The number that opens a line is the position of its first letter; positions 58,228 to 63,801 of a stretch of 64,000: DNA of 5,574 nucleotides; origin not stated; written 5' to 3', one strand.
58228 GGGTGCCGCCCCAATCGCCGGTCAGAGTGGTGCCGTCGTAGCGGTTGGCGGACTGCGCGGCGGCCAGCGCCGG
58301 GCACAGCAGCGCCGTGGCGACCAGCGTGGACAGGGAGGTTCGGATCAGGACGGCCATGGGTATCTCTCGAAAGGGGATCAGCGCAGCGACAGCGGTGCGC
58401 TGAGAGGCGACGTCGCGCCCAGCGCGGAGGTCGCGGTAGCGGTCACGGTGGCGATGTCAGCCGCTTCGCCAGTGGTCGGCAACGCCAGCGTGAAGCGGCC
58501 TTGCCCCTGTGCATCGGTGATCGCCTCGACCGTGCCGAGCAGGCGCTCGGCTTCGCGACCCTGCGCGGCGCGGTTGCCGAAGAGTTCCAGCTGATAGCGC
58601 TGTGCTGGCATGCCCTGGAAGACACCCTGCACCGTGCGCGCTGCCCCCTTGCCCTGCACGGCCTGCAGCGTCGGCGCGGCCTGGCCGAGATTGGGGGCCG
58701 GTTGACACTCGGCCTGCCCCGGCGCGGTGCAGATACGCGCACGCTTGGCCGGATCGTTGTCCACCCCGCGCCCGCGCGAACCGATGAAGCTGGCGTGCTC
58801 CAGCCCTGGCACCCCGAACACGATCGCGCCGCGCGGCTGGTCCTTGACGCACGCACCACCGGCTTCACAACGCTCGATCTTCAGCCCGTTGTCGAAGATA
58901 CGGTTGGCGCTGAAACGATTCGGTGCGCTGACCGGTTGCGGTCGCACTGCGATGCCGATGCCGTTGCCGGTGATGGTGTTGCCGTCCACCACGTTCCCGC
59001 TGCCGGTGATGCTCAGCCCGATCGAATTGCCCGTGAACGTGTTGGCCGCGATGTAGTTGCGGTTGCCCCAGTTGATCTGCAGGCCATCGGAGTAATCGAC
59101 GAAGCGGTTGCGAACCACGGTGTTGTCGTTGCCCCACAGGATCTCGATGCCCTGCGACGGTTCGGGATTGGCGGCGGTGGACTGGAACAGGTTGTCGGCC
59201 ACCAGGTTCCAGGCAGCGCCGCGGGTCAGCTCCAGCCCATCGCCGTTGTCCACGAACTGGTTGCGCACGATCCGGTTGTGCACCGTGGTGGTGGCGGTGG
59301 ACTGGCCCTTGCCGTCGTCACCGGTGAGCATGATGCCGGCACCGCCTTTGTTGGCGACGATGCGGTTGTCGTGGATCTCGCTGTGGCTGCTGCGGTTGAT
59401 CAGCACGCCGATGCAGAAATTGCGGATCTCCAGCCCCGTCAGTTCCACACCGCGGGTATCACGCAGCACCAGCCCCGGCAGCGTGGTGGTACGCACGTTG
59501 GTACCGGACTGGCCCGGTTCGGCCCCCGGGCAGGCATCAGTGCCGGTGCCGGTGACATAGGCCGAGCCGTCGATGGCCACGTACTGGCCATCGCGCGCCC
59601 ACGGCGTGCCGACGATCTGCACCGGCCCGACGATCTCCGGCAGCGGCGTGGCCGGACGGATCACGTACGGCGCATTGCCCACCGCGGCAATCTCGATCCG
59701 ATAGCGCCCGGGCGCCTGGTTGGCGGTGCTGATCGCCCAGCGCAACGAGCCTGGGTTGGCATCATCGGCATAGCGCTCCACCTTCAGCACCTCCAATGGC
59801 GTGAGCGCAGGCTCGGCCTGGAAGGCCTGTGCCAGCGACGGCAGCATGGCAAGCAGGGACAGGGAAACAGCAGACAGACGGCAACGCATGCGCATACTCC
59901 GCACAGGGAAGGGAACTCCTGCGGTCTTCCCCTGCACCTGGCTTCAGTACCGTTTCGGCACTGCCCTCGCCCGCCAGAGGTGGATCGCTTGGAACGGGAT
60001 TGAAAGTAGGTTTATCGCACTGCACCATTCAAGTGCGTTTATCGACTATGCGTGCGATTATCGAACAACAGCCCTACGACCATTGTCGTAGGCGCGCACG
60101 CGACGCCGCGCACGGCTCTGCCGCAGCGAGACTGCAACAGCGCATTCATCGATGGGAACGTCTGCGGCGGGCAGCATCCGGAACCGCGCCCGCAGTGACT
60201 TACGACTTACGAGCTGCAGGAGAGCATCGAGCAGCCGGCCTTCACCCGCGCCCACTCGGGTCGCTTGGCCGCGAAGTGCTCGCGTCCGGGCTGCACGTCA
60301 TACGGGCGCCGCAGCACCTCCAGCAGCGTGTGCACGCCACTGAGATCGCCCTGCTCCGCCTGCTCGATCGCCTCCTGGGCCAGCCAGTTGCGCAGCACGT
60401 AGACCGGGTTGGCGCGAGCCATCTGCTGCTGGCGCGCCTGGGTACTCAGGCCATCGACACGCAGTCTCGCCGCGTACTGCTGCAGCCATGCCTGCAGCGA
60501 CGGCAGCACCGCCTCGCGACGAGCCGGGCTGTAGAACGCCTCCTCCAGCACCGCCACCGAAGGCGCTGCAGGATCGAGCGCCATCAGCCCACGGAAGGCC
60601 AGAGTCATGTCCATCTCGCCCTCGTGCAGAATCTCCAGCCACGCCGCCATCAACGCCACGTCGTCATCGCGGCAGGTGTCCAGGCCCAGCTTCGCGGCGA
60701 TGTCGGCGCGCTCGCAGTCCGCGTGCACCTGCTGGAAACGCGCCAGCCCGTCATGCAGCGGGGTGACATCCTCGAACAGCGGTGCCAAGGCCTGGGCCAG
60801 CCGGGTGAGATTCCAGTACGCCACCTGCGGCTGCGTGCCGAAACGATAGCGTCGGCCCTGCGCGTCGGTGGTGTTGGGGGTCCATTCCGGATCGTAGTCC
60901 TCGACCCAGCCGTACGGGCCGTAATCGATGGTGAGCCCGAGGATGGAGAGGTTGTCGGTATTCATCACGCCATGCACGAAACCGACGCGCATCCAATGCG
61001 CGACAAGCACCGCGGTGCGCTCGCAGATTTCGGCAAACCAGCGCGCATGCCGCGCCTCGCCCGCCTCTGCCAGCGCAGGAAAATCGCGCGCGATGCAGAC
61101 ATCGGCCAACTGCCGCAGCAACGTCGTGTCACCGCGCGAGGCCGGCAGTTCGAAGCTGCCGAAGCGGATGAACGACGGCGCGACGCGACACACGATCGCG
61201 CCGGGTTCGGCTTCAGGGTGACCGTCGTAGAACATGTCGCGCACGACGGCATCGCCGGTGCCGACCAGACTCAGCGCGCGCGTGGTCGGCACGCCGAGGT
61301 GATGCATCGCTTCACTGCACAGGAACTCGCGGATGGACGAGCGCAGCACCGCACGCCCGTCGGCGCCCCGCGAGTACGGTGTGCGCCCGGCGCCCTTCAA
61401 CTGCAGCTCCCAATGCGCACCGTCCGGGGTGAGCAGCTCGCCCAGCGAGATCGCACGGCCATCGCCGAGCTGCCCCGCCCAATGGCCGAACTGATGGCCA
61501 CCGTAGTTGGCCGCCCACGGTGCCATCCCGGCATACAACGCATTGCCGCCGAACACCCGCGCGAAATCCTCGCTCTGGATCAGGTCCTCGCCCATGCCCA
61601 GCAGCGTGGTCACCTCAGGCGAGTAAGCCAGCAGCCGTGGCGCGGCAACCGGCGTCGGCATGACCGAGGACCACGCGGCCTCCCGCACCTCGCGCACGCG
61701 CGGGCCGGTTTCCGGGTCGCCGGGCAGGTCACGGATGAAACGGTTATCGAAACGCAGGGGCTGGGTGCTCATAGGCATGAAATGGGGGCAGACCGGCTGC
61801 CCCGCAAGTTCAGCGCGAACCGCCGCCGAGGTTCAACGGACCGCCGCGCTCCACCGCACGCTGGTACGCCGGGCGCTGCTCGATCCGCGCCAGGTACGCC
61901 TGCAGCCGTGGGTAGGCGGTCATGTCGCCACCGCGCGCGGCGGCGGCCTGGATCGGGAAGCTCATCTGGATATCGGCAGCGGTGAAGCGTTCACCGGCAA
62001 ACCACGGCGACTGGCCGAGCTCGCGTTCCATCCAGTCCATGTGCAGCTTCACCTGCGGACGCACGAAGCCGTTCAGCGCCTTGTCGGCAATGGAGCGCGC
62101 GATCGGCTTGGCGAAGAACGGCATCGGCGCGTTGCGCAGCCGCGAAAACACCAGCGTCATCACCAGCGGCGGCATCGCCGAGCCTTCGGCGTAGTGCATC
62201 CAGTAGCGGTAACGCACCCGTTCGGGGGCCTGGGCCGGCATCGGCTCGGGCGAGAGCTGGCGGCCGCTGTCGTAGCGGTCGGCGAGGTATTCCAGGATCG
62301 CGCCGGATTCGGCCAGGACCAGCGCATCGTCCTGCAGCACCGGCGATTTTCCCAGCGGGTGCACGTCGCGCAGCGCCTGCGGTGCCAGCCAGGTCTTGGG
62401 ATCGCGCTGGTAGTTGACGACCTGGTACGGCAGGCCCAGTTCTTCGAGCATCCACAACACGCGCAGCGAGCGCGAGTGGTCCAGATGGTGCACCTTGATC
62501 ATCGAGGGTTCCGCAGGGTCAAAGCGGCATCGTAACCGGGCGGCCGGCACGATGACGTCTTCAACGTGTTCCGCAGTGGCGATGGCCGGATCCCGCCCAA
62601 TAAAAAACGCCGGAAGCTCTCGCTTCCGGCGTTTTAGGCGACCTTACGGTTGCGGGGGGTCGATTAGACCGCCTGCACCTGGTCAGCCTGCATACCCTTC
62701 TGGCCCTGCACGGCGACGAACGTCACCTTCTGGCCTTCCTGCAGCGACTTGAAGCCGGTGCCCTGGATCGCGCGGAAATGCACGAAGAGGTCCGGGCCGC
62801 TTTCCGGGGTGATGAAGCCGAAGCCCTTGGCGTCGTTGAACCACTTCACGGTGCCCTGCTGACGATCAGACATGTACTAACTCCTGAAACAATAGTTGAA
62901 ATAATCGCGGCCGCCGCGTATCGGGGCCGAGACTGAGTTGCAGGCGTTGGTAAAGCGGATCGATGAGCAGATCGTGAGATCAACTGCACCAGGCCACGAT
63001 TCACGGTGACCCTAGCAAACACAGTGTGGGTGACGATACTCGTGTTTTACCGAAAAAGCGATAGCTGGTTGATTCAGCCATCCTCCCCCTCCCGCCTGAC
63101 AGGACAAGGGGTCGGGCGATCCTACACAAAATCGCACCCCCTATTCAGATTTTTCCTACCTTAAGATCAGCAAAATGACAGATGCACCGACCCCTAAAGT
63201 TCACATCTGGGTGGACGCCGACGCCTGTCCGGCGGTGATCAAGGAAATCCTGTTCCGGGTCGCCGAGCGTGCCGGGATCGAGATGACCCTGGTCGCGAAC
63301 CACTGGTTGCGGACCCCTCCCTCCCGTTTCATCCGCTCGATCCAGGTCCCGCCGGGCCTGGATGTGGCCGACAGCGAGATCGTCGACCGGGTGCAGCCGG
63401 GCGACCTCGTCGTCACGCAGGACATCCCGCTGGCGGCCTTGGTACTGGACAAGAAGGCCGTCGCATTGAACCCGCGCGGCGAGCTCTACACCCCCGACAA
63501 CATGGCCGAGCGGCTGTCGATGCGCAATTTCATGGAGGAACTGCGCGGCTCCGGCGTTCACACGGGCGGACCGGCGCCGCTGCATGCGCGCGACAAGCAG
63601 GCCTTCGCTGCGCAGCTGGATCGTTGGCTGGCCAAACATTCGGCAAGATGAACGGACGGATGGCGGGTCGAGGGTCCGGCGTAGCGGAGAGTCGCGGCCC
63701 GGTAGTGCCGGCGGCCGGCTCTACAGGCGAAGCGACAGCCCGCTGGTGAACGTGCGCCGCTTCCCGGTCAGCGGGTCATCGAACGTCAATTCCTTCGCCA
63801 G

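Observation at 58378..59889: Secreted parallel beta-helix protein as first gene of the PcaR-controlled qui/pca array, a candidate for a new periplasmic pathway component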

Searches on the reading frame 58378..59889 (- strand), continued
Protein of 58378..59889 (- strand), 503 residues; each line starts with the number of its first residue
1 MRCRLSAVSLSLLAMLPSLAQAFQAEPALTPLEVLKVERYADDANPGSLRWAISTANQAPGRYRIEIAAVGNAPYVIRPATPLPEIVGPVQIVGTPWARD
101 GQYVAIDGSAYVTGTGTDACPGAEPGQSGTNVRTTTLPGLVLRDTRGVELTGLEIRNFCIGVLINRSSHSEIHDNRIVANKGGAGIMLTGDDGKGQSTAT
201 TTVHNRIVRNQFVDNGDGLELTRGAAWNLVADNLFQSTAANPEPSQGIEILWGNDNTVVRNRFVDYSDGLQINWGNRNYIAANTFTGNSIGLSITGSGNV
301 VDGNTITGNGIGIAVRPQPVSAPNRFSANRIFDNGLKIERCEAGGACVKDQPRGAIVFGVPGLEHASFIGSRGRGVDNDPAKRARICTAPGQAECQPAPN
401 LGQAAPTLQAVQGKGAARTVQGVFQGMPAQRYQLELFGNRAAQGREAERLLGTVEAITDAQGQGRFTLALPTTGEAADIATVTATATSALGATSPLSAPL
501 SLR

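Call 17: find_related_loci(query=A1, collection=genome_contigs, flank=10000)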
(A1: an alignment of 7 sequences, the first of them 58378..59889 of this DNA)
Query A1 (503 aa) in genome_contigs; peptide patterns used: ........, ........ (x = any residue, [..] = any of these).
289 stretches matched a pattern; 227 encode a relative of the query (tblastn E <= 1e-3); the best 80 are kept; 80 distinct loci.
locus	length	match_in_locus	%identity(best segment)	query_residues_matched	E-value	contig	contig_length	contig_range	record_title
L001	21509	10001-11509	97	1-503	0e+0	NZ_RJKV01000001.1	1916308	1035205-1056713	Stenotrophomonas rhizophila strain BIGb0145 Ga0304781_11, whole genome shotgun sequence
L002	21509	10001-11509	85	1-503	0e+0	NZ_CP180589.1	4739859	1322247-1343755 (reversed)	Stenotrophomonas maltophilia strain ZSL2493 chromosome, complete genome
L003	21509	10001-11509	85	1-503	0e+0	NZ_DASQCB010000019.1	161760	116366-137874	MAG: Stenotrophomonas sp. isolate SMAG_U11688 k141_17167, whole genome shotgun sequence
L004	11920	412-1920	85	1-503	0e+0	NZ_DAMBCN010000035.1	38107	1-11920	MAG: Stenotrophomonas sp. isolate CTOTU48760 NODE_123_length_38107_cov_7.458925, whole genome shotgun sequence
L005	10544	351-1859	85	1-503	0e+0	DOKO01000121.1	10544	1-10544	MAG TPA_asm: Stenotrophomonas sp. isolate UBA9336 contig_100, whole genome shotgun sequence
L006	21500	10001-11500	87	1-503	0e+0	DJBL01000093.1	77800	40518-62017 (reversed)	MAG TPA_asm: Stenotrophomonas maltophilia isolate UBA5977 UBA5977_contig_62, whole genome shotgun sequence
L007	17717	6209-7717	84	1-503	0e+0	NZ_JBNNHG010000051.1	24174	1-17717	Stenotrophomonas sp. NPDC077659 NPDC077659_67_H1.ctg-0051, whole genome shotgun sequence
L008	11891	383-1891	84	1-503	0e+0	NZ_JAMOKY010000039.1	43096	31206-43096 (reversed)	Stenotrophomonas sp. 9(2022) Seq#39, whole genome shotgun sequence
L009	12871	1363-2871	85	1-503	0e+0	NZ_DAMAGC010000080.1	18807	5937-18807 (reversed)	MAG: Stenotrophomonas sp. isolate CTOTU48094 NODE_229_length_18807_cov_5.518025, whole genome shotgun sequence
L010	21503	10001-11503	84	2-503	0e+0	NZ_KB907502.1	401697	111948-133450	Stenotrophomonas maltophilia ATCC 19867 G370DRAFT_scaffold00005.5, whole genome shotgun sequence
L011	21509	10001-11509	84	1-503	0e+0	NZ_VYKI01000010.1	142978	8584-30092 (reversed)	Stenotrophomonas cyclobalanopsidis strain TPQG1-4 Scaffold10, whole genome shotgun sequence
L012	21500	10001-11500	89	1-503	0e+0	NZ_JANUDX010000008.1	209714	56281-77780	Stenotrophomonas sp. BIGb0135 Ga0480596_08, whole genome shotgun sequence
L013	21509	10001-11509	83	1-503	0e+0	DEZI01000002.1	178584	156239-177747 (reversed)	MAG TPA_asm: Stenotrophomonas maltophilia isolate UBA3136 UBA3136_contig_44, whole genome shotgun sequence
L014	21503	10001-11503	83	2-503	0e+0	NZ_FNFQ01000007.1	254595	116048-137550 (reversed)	Stenotrophomonas pavanii strain LMG 25348, whole genome shotgun sequence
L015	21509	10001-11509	84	1-503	0e+0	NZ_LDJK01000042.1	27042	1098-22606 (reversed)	Stenotrophomonas chelatiphaga strain DSM 21508 contig_42, whole genome shotgun sequence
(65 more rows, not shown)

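Call 27: find_encoding_contigs(protein=P0057, flank=10000, max_places=2)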
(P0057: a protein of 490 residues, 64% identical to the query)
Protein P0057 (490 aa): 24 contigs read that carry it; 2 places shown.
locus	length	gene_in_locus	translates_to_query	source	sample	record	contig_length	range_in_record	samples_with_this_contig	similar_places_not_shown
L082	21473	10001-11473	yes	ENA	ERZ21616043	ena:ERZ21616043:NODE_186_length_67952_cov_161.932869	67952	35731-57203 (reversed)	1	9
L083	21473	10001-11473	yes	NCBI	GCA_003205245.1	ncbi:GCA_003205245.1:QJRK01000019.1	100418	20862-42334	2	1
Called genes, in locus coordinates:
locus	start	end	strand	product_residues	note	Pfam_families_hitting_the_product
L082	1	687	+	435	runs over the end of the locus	PF01266:DAO, PF07992:Pyr_redox_2 (faint), PF12831:FAD_oxidored (weak)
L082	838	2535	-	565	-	PF00501:AMP-binding, PF13193:AMP-binding_C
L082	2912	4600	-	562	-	PF00501:AMP-binding, PF13193:AMP-binding_C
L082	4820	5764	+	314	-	PF01738:DLH (faint), PF00561:Abhydrolase_1, PF12146:Hydrolase_4, PF12697:Abhydrolase_6, PF00326:Peptidase_S9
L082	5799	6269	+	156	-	PF01575:MaoC_dehydratas, PF13452:FAS1_DH_region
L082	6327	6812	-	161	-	PF08327:AHSA1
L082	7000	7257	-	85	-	PF10976:DUF2790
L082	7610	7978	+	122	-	PF00583:Acetyltransf_1 (weak), PF13673:Acetyltransf_10, PF13508:Acetyltransf_7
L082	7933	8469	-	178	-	PF01327:Pep_deformylase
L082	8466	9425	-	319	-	PF03631:Virul_fac_BrkB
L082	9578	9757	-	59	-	-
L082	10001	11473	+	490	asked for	PF05048:NosD (weak), PF13229:Beta_helix, PF05048:NosD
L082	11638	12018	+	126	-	-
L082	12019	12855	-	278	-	PF13509:S1_2, PF17783:WHD_CvfB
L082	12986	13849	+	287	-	PF19795:DUF6279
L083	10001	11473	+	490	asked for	PF05048:NosD (weak), PF13229:Beta_helix, PF05048:NosD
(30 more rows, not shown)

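Call 28: find_encoding_contigs(protein=P0066, flank=5000, max_places=2)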
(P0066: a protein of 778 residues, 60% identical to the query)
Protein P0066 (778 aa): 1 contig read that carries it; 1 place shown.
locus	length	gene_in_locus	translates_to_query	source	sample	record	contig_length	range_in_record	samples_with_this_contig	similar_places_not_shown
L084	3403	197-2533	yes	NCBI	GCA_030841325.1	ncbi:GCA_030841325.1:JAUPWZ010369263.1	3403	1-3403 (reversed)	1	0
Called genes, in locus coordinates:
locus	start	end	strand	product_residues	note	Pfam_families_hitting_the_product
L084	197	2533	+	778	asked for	PF05048:NosD (weak), PF13229:Beta_helix, PF05048:NosD, PF01487:DHquinase_I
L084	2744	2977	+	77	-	-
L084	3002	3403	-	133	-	?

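Call 47: predict_structure(alignment_id=A2)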
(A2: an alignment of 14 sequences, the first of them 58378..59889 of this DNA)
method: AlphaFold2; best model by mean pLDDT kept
length: 503 residues; sequences in the alignment: 14
mean_pLDDT: 85.4   pTM: 0.86
mean pLDDT of the five models: 85.4, 83.0, 82.3, 81.5, 73.4
residues with pLDDT >= 90: 295; 70-90: 130; 50-70: 38; < 50: 40
segments of 3 or more residues with pLDDT < 50: 1-13, 18-26, 342-346, 364-369
pLDDT, mean of each block of 10 residues (from residue 1): 42 47 49 93 95 97 95 93 96 94 95 80 73 85 97 96 97 96 89 80 97 92 93 93 80 94 92 92 94 93 95 87 94 79 54 84 51 52 69 81 93 81 96 96 90 96 95 76 96 95 82
secondary structure, 60 per line:
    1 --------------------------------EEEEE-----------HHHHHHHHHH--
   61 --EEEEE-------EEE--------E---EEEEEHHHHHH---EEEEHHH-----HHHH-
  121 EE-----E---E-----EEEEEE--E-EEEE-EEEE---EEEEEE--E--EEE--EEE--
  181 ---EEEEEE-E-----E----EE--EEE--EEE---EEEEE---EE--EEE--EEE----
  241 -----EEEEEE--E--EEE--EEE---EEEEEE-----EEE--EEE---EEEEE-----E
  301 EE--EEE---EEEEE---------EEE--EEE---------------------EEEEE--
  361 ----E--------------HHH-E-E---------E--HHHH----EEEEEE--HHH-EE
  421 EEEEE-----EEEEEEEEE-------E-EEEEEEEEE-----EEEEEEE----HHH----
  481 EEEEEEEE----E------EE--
elements in order: E33-37 H49-58 E63-67 E75-77 E90-94 H95-100 E104-107 H116-119 E138-143 E148-151 E153-156 E160-165 E171-173 E176-178 E184-189 E206-208 E211-213 E217-221 E229-231 E234-236 E246-251 E257-259 E262-264 E268-273 E279-281 E284-286 E290-294 E300-302 E305-307 E311-315 E325-327 E330-332 E354-358 H399-402 E407-412 E419-425 E431-439 E449-457 E463-469 E481-488

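Call 50: fold_search(model_id=the predicted structure, library=pdb)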
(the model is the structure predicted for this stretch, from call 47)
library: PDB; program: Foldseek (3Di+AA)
matches with E <= 10: 1603; with E <= 0.001: 75
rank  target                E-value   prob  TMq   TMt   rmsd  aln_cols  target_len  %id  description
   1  8wm1_A                4.8e-49  1.00  0.89  0.96   1.7       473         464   56  DHS dehydratase (released 2024-10-02)
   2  4xm3_A                3.5e-06  1.00  0.27  0.24  16.4       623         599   10  Tailspike protein mutant E372A of E. coli bacteriophage HK620 in complex with pentasaccharide (released 2016-01-27)
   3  5w6p_A                8.7e-06  1.00  0.32  0.25  16.3       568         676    8  Crystal structure of Bacteriophage CBA120 tailspike protein 2 enzymatically active domain (TSP2dN, orf211) (released 2018-10-24)
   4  6f7k_B                9.5e-06  1.00  0.38  0.35  13.7       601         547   11  Crystal structure of Dettilon tailspike protein (gp208) (released 2018-12-19)
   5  9ozd_C                1.2e-05  1.00  0.44  0.59   4.6       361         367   13  Crystal structure of the polysaccharide lyase RbmB from Vibrio cholerae bound to Vibrio Polysaccharide (released 2026-03-11)
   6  5w6p_F                1.3e-05  1.00  0.30  0.23  16.4       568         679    9  Crystal structure of Bacteriophage CBA120 tailspike protein 2 enzymatically active domain (TSP2dN, orf211) (released 2018-10-24)
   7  9qrm_B                1.6e-05  1.00  0.33  0.30  17.6       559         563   12  X-ray structure of Kp32gp38 in complex with K21 pyr5 (released 2025-09-03)
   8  6w4q_F                1.7e-05  1.00  0.30  0.21  16.0       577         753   10  Crystal structure of full-length tailspike protein 2 (TSP2, ORF211) ) from Escherichia coli O157:H7 bacteriophage CAB1 (released 2021-01-20)
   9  6w4q_B                2.1e-05  1.00  0.33  0.23  16.1       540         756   12  Crystal structure of full-length tailspike protein 2 (TSP2, ORF211) ) from Escherichia coli O157:H7 bacteriophage CAB1 (released 2021-01-20)
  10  6gvp_A                2.2e-05  1.00  0.37  0.33  15.0       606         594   10  TAILSPIKE PROTEIN MUTANT E372Q (DELTA N471/S472) OF E. COLI BACTERIOPHAGE HK620 IN COMPLEX WITH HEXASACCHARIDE (released 2018-07-11)
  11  4xn3_A                2.3e-05  1.00  0.25  0.23  16.2       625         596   12  Tailspike protein mutant E372A of E. coli bacteriophage HK620 in complex with hexasaccharide (released 2016-01-27)
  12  5zkw_A                2.8e-05  1.00  0.29  0.34   9.2       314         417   15  Crystal structure of DFA-IIIase from Arthrobacter chlorophenolicus A6 in complex with GF2 (released 2018-12-19)
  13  4xle_A                2.9e-05  1.00  0.37  0.33  15.0       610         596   10  Tailspike protein double mutant D339N/E372A of E. coli bacteriophage HK620 in complex with hexasaccharide (released 2016-01-20)
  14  4avz                  3.0e-05  1.00  0.36  0.32  14.9       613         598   10  Tailspike protein mutant E372Q of E. coli bacteriophage HK620 (released 2012-09-26)
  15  4xqf                  3.2e-05  1.00  0.34  0.30  15.2       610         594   10  Tailspike protein mutant E372Q (delta D470/N471) of E. coli bacteriophage HK620 (released 2016-01-27)
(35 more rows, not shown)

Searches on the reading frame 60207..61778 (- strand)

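Call 3: search_protein_families(library=pfam, proteins=[window:60207-61778:-], max_evalue=0.01)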
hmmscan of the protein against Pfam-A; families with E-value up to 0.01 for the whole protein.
window:60207-61778:- (523 aa): 1 family
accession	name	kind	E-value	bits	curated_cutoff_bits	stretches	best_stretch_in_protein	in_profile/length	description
PF02696.19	SelO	-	1.2e-122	410.5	22.8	1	26-489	9-465/466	Protein adenylyltransferase SelO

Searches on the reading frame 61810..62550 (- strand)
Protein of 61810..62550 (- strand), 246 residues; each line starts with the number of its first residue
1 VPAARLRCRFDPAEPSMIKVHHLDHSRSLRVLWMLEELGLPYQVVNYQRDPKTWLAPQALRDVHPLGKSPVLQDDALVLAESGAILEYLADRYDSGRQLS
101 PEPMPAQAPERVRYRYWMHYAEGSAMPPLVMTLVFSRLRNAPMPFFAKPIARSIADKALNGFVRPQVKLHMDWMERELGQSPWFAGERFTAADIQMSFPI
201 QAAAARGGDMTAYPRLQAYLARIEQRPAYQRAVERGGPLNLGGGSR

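Call 3: search_protein_families(library=pfam, proteins=[window:61810-62550:-], max_evalue=0.01)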
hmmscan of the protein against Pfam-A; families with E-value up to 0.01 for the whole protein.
window:61810-62550:- (246 aa): 6 families
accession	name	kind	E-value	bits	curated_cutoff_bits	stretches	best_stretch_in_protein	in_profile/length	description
PF13409.12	GST_N_2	-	3.6e-16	60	25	1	28-91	5-69/70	Glutathione S-transferase, N-terminal domain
PF02798.26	GST_N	-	5e-16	59.2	20.9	1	16-90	2-75/76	Glutathione S-transferase, N-terminal domain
PF13417.12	GST_N_3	-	2.4e-13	50.6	22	1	28-94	10-72/75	Glutathione S-transferase, N-terminal domain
PF13410.11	GST_C_2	-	4.9e-10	39.8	24.9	1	165-222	9-69/69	Glutathione S-transferase, C-terminal domain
PF00043.30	GST_C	-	3.2e-08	34.1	20.7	1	163-227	27-93/93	Glutathione S-transferase, C-terminal domain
PF14497.11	GST_C_3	-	2.8e-06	27.9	21.6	1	158-228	23-96/104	Glutathione S-transferase, C-terminal domain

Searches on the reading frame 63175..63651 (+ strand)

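Call 65: search_protein_families(library=pfam, proteins=[window:63175-63651:+], max_evalue=0.00001)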
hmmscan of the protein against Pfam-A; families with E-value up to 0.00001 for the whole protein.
window:63175-63651:+ (158 aa): 1 family
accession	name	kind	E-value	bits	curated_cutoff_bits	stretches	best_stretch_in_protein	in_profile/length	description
PF02639.20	DUF188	-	1.9e-50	170.3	24.3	1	25-154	1-130/130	Uncharacterized BCR, YaiI/YqxD family COG1671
